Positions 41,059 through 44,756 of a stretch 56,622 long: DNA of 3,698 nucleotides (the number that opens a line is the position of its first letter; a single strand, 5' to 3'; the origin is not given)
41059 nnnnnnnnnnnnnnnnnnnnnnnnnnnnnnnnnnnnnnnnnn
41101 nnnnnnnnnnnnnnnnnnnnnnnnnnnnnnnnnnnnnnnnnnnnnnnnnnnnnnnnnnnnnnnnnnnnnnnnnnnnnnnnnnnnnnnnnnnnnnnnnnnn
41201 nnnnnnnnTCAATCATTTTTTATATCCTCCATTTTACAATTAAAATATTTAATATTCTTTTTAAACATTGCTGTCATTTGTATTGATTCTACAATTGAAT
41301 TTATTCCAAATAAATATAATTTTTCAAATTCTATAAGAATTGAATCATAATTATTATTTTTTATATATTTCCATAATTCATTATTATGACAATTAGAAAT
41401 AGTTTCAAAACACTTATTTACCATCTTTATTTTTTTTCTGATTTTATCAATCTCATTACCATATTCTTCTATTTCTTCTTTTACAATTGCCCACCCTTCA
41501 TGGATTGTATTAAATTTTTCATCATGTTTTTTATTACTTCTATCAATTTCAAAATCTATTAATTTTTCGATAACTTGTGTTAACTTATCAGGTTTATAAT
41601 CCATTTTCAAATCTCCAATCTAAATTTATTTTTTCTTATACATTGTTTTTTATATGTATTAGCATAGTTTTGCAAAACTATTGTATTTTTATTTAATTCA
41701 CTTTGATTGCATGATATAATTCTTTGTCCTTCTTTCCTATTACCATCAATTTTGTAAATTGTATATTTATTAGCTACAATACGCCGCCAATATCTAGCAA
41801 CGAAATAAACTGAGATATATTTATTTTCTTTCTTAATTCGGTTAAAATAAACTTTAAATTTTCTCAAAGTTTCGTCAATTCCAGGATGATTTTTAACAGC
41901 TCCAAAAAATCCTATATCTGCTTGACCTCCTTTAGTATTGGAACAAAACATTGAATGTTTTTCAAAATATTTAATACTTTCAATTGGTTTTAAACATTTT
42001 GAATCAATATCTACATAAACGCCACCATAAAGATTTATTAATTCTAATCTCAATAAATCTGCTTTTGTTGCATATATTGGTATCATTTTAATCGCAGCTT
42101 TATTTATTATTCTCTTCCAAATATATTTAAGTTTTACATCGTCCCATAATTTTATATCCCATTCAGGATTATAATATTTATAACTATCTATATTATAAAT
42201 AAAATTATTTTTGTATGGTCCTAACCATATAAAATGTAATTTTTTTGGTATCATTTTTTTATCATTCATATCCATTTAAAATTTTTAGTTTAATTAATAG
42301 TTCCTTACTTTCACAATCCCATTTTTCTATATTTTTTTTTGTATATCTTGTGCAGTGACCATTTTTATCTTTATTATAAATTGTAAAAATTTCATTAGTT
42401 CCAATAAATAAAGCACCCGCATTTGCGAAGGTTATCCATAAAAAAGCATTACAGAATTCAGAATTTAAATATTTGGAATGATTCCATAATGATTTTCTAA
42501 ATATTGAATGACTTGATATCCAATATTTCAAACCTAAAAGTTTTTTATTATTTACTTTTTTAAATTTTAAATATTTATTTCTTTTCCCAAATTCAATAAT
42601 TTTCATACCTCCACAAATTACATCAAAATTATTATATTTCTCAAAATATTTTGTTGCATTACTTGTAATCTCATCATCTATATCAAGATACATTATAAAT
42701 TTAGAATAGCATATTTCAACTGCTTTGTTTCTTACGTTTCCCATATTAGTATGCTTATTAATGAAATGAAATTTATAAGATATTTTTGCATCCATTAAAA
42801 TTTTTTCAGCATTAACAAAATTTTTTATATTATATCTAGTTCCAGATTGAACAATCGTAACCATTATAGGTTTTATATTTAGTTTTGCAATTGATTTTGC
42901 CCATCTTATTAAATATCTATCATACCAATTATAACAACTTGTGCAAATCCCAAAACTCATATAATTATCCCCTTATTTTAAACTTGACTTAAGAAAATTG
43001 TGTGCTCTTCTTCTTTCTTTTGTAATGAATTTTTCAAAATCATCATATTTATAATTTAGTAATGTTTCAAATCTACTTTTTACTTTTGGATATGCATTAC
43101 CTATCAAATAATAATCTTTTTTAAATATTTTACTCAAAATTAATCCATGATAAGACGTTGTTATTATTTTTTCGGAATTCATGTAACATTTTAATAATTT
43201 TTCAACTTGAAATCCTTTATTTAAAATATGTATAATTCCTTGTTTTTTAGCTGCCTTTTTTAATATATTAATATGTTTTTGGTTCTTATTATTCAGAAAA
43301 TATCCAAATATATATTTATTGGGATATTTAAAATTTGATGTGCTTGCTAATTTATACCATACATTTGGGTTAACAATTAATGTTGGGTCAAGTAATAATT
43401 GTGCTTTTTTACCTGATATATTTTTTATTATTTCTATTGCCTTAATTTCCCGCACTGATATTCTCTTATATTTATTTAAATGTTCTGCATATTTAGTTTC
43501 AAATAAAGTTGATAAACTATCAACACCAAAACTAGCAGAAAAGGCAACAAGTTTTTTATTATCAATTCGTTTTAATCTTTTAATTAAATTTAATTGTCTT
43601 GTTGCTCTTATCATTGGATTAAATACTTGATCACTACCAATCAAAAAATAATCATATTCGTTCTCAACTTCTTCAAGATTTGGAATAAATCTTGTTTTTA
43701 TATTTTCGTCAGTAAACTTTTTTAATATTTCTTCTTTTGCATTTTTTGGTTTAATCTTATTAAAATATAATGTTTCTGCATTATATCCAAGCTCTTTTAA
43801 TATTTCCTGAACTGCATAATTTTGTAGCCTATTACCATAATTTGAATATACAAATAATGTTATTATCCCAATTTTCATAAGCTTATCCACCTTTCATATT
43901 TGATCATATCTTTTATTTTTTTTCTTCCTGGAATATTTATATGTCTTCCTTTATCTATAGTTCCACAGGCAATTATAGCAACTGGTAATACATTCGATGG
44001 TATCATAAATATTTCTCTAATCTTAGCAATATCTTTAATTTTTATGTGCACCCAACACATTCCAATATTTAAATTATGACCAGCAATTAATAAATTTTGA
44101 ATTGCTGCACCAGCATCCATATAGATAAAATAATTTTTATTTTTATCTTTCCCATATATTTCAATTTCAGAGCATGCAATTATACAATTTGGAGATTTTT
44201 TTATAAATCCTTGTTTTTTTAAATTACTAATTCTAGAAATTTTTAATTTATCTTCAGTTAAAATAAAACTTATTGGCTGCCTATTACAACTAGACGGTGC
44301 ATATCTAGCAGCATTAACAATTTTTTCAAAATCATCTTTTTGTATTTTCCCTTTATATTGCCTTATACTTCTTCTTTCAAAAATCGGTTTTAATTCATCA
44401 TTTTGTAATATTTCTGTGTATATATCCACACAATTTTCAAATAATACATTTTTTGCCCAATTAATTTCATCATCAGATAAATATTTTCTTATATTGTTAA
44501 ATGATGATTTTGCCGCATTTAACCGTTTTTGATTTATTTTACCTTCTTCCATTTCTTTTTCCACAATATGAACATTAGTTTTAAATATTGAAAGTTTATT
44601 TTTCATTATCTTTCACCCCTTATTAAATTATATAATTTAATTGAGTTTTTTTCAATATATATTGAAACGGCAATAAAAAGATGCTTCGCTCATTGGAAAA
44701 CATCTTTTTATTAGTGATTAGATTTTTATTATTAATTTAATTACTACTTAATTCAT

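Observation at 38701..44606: Phage-borne eight-gene envelope-glycopolymer operon (CDP-ribitol-type synthesis, polyol-phosphate transferase, two glycosyltransferases, pyruvyl transferase)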

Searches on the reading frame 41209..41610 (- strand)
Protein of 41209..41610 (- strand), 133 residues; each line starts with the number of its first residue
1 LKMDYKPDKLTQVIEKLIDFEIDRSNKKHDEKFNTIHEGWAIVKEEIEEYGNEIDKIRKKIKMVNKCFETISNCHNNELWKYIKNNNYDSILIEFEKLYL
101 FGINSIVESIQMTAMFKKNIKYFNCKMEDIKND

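Call 3: search_protein_families(library=pfam, proteins=[window:41209-41610:-], max_evalue=0.01)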
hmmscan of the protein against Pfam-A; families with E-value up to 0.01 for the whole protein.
window:41209-41610:- (133 aa): 1 family
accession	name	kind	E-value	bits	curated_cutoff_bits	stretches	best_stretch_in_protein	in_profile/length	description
PF05377.16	FlaC_arch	-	0.0017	19.2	27.8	1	32-76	8-52/55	Flagella accessory protein C (FlaC)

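Call 4: search_protein_families(library=ncbifam, proteins=[window:41209-41610:-], max_evalue=0.01)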
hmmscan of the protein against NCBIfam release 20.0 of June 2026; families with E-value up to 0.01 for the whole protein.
window:41209-41610:- (133 aa): 0 families

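Call 8: search_protein_families(library=phrogs, proteins=[window:41209-41610:-], max_evalue=0.001)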
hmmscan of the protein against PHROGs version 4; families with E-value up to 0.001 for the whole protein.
window:41209-41610:- (133 aa): 1 family
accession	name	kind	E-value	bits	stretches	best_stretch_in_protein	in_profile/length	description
phrog_25385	-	unknown function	1e-06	29.8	1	21-123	15-101/128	-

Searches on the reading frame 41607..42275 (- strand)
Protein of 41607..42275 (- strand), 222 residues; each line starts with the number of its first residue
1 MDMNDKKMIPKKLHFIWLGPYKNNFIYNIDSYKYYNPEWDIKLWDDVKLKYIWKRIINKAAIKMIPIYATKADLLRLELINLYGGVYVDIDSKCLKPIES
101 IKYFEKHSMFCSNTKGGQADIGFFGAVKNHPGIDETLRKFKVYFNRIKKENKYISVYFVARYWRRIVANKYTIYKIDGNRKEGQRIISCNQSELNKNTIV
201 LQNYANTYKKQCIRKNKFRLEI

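Call 3: search_protein_families(library=pfam, proteins=[window:41607-42275:-], max_evalue=0.01)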
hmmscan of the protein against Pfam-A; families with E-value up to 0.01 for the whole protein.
window:41607-42275:- (222 aa): 3 families
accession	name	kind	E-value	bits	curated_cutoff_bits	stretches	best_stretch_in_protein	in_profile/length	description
PF04488.21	Gly_transf_sug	-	8e-11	42.9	23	1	24-102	3-87/93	Glycosyltransferase sugar-binding region containing DXD motif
PF05704.18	Caps_synth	-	2.7e-05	24.2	24.5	1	30-168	70-212/278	Capsular polysaccharide synthesis protein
PF12919.13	TcdA_TcdB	-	7.7e-05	22.6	23.6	0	11-63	1-56/382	TcdA/TcdB catalytic glycosyltransferase domain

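Call 4: search_protein_families(library=ncbifam, proteins=[window:41607-42275:-], max_evalue=0.01)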
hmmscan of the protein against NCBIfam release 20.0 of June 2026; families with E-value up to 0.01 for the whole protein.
window:41607-42275:- (222 aa): 0 families

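Call 8: search_protein_families(library=phrogs, proteins=[window:41607-42275:-], max_evalue=0.001)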
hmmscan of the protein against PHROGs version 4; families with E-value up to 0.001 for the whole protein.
window:41607-42275:- (222 aa): 2 families
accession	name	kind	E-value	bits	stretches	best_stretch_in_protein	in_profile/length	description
phrog_3605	-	unknown function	6.9e-08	33.5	1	29-139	24-130/262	-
phrog_28262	-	unknown function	9.7e-05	21.9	1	8-139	1-138/765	-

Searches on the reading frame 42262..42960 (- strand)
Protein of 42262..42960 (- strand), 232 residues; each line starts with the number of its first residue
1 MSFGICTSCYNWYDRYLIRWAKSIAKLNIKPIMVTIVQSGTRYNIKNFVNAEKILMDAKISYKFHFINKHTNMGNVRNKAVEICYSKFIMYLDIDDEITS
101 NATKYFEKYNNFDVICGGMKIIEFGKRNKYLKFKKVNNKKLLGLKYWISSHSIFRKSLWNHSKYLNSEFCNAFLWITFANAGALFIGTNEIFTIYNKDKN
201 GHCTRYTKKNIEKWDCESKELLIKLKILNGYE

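Call 3: search_protein_families(library=pfam, proteins=[window:42262-42960:-], max_evalue=0.01)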
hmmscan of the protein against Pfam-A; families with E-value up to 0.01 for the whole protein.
window:42262-42960:- (232 aa): 1 family
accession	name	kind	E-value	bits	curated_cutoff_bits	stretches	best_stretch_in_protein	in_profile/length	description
PF00535.33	Glycos_transf_2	-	3e-05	24.4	23.3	1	5-151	2-151/168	Glycosyl transferase family 2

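Call 4: search_protein_families(library=ncbifam, proteins=[window:42262-42960:-], max_evalue=0.01)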
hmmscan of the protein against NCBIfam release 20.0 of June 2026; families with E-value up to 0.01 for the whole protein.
window:42262-42960:- (232 aa): 2 families
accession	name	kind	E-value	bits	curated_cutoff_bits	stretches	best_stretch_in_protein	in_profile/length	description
NF007453.0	PRK10018.1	equivalog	0.00077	19.2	382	1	16-109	20-110/280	colanic acid biosynthesis glycosyltransferase WcaA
TIGR04017.1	WcaA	equivalog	0.00095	18.8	495.75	1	16-107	19-107/279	colanic acid biosynthesis glycosyltransferase WcaA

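Call 8: search_protein_families(library=phrogs, proteins=[window:42262-42960:-], max_evalue=0.001)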
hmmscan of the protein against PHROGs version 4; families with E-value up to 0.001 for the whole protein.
window:42262-42960:- (232 aa): 1 family
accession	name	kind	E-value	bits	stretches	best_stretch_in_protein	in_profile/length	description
phrog_9549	-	moron, auxiliary metabolic gene and host takeover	1e-24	88.7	1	4-206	3-200/221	glycosyltransferase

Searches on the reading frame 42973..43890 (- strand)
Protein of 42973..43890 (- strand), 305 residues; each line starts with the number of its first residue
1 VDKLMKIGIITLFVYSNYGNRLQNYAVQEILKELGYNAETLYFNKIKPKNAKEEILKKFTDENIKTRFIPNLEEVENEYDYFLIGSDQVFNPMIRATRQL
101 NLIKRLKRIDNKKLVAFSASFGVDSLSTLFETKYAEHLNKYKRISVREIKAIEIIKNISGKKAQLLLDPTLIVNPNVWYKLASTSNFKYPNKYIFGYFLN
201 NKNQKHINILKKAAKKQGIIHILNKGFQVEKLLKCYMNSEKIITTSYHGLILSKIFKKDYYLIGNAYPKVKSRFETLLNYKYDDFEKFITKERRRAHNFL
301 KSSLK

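Call 3: search_protein_families(library=pfam, proteins=[window:42973-43890:-], max_evalue=0.01)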
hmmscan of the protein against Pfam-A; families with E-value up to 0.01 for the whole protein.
window:42973-43890:- (305 aa): 1 family
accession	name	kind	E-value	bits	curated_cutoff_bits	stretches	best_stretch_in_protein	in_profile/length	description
PF04230.19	PS_pyruv_trans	-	1.7e-29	104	25.3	1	17-258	1-271/280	Polysaccharide pyruvyl transferase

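Call 4: search_protein_families(library=ncbifam, proteins=[window:42973-43890:-], max_evalue=0.01)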
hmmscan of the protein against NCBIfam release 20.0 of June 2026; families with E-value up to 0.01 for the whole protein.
window:42973-43890:- (305 aa): 1 family
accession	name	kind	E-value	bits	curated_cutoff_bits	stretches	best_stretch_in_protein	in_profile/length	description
TIGR03609.1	S_layer_CsaB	equivalog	1.4e-05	24.6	213.1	0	104-183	93-170/301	polysaccharide pyruvyl transferase CsaB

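Call 8: search_protein_families(library=phrogs, proteins=[window:42973-43890:-], max_evalue=0.001)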
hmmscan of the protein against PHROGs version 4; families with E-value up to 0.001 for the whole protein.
window:42973-43890:- (305 aa): 0 families

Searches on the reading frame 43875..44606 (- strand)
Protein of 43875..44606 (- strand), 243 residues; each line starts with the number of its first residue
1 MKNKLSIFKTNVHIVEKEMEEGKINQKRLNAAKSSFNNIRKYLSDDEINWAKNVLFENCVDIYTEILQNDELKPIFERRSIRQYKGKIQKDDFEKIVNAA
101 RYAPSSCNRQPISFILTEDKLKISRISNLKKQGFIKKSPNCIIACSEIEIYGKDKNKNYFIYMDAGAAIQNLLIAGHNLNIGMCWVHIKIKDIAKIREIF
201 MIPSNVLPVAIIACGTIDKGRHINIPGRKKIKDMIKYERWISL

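Call 3: search_protein_families(library=pfam, proteins=[window:43875-44606:-], max_evalue=0.01)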
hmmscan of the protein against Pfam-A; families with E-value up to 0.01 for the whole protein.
window:43875-44606:- (243 aa): 2 families
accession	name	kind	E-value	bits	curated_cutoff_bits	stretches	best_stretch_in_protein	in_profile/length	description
PF00881.29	Nitroreductase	-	1.1e-21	78.2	23.5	2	76-136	2-63/167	Nitroreductase family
PF14512.11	TM1586_NiRdase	-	4.3e-10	40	27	1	80-128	147-192/215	Putative TM nitroreductase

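Call 4: search_protein_families(library=ncbifam, proteins=[window:43875-44606:-], max_evalue=0.01)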
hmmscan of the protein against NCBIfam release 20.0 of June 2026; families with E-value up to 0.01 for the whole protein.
window:43875-44606:- (243 aa): 7 families
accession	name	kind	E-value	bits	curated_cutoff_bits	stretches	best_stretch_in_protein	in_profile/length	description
NF009810.0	PRK13294.1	equivalog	2.3e-10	40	304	1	158-219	371-432/449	coenzyme F420-0:L-glutamate ligase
NF008033.1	PRK10765.1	equivalog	3.5e-10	39.7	223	1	71-216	4-159/240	oxygen-insensitive NADPH nitroreductase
TIGR03553.1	F420_FbiB_CTERM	equivalog_domain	3.6e-09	36.7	249.55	1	162-218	120-176/194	F420 biosynthesis protein FbiB, C-terminal domain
TIGR02476.1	BluB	equivalog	6.9e-08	32.1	150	1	73-127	11-66/205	5,6-dimethylbenzimidazole synthase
NF008275.0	PRK11053.1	equivalog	5.9e-06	25.9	227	1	82-147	14-80/217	oxygen-insensitive NAD(P)H nitroreductase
NF003768.0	PRK05365.1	equivalog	0.00017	21.1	152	1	65-144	7-91/200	malonic semialdehyde reductase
NF005901.0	PRK07877.1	equivalog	0.00073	17.9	476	1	80-125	364-409/722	Rv1355c family protein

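Call 8: search_protein_families(library=phrogs, proteins=[window:43875-44606:-], max_evalue=0.001)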
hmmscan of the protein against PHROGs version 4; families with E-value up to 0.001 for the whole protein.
window:43875-44606:- (243 aa): 1 family
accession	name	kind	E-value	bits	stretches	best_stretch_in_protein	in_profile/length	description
phrog_18935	-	other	2.2e-10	41.5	1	77-160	8-92/209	nitroreductase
